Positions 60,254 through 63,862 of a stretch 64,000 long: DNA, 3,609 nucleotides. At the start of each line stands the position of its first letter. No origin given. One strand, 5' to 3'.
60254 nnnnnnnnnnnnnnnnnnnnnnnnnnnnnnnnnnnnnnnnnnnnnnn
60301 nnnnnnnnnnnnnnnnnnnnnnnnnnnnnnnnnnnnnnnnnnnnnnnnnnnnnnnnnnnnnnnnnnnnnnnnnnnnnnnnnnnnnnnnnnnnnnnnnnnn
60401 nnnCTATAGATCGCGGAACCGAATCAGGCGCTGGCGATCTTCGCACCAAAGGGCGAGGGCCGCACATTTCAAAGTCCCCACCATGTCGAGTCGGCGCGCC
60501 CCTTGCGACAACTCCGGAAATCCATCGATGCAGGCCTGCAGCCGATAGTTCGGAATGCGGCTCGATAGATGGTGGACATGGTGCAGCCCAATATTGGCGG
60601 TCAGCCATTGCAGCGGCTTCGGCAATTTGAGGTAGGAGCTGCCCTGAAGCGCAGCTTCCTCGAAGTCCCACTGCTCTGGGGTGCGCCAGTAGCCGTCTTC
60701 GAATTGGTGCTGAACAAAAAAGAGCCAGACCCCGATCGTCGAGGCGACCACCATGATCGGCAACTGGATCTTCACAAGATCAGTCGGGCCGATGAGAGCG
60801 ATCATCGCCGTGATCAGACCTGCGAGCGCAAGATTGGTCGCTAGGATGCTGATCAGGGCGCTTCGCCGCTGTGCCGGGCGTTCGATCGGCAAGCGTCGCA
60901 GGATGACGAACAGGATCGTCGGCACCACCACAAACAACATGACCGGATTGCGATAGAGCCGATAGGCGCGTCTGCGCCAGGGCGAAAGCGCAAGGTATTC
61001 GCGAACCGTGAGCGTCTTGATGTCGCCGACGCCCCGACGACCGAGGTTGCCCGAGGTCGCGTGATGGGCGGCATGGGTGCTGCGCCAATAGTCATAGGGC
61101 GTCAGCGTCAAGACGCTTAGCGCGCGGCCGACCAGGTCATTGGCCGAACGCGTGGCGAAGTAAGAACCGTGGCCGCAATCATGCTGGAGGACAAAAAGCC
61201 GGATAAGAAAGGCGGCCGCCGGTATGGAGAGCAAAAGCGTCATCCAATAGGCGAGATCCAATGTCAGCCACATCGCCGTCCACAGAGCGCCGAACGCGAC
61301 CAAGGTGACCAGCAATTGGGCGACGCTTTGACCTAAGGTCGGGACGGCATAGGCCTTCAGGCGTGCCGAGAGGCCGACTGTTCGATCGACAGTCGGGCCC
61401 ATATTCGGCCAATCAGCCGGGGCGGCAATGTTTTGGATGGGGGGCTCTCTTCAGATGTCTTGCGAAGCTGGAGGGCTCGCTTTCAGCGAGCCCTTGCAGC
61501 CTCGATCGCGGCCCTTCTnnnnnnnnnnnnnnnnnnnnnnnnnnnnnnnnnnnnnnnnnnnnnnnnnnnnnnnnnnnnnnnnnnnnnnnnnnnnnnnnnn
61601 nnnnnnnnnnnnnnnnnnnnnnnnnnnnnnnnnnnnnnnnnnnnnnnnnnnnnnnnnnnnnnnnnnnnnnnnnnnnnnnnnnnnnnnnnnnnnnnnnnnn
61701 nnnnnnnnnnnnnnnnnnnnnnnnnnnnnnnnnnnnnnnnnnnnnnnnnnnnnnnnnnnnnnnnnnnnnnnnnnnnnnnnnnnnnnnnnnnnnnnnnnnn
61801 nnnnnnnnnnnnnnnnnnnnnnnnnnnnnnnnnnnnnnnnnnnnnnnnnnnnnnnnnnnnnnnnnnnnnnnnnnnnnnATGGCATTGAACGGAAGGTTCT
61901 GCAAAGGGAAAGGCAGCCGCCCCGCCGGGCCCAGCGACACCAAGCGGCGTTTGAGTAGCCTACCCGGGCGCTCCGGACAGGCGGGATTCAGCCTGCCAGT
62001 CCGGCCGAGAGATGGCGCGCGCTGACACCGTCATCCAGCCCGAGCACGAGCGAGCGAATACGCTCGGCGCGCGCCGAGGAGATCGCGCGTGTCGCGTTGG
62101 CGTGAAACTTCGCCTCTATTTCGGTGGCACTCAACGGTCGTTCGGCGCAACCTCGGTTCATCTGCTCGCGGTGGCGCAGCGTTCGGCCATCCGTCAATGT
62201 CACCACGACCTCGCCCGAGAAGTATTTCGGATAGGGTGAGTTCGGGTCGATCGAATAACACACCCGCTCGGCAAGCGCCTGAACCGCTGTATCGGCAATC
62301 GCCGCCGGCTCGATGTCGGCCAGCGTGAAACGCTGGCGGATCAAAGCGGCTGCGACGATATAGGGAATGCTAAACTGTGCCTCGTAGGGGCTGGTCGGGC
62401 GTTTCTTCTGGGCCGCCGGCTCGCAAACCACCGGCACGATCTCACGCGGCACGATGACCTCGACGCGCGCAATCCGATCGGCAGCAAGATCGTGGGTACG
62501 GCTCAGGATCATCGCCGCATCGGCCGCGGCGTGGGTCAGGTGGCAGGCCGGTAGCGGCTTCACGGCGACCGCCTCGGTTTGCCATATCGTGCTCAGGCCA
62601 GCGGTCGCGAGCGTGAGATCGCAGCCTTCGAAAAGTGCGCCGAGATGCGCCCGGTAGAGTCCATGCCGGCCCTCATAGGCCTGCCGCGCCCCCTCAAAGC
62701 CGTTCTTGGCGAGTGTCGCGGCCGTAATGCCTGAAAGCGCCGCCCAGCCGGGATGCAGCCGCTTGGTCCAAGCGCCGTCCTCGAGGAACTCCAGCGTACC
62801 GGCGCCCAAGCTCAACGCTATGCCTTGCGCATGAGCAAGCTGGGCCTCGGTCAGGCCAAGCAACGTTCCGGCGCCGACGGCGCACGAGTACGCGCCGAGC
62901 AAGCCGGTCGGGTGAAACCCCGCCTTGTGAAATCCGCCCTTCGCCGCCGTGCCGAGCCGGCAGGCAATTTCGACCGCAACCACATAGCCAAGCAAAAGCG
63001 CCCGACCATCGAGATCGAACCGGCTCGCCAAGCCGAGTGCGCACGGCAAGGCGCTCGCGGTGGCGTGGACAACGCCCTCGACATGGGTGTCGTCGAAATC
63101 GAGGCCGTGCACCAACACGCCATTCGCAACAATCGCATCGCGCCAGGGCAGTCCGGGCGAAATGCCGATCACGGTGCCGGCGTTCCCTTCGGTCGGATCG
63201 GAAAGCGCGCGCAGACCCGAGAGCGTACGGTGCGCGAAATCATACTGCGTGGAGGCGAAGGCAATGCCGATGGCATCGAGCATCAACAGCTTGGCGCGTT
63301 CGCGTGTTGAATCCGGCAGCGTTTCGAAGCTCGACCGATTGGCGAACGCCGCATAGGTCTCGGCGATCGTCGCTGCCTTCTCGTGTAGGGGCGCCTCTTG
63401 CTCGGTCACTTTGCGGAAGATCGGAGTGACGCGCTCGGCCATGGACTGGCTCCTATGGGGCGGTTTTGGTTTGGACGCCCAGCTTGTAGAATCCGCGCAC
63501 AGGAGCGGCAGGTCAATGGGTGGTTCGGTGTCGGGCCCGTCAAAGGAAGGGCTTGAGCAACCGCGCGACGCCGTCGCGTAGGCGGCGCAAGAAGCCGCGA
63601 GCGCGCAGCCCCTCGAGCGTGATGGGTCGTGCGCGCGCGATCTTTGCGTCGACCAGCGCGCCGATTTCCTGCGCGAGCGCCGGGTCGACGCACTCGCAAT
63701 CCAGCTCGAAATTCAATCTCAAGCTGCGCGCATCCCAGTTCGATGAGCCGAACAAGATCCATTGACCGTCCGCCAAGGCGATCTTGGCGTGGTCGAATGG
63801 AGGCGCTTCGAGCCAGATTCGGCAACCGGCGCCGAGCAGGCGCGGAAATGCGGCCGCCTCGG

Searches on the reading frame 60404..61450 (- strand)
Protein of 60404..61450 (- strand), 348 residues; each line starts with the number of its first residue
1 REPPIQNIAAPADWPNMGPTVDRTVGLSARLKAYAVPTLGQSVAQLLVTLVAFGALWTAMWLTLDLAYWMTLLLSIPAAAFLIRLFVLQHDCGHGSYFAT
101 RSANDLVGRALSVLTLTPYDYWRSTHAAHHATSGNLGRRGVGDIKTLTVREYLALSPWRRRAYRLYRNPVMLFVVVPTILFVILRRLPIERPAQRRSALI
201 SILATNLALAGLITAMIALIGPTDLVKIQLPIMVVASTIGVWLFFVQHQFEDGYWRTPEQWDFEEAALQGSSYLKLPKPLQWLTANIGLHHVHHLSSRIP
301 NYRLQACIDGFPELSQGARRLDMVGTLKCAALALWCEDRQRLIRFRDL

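Call 9: search_protein_families(library=pfam, proteins=[window:60404-61450:-], max_evalue=0.001)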
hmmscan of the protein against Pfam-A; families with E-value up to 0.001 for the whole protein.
window:60404-61450:- (348 aa): 1 family
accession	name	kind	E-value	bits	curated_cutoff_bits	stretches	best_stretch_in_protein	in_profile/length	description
PF00487.30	FA_desaturase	-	3.7e-31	109.2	29.7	1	69-306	3-233/253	Fatty acid desaturase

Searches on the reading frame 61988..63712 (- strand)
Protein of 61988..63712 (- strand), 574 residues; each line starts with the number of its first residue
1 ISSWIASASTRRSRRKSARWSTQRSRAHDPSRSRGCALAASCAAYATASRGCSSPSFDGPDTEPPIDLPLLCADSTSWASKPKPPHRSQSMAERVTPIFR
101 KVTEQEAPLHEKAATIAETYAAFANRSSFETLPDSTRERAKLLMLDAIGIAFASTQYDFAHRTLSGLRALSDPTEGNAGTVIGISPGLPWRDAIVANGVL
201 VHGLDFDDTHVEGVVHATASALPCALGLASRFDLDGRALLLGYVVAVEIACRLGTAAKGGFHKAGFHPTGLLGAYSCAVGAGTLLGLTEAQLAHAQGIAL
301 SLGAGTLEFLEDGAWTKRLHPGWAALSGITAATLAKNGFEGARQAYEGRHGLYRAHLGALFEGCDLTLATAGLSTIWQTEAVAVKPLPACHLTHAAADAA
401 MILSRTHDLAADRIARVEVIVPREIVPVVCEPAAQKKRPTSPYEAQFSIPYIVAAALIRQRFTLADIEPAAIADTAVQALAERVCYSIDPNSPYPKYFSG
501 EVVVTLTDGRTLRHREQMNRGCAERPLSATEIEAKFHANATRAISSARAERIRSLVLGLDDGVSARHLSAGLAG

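Call 37: search_protein_families(library=pfam, proteins=[window:61988-63712:-], max_evalue=0.00001)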
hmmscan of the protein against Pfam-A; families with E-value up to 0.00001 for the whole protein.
window:61988-63712:- (574 aa): 2 families
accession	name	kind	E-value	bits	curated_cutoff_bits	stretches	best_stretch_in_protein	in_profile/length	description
PF03972.19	MmgE_PrpD_N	-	3.4e-56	190.6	32.1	1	120-358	3-237/244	MmgE/PrpD N-terminal domain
PF19305.4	MmgE_PrpD_C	-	4.6e-39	134.4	32.1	1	388-560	2-172/173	MmgE/PrpD C-terminal domain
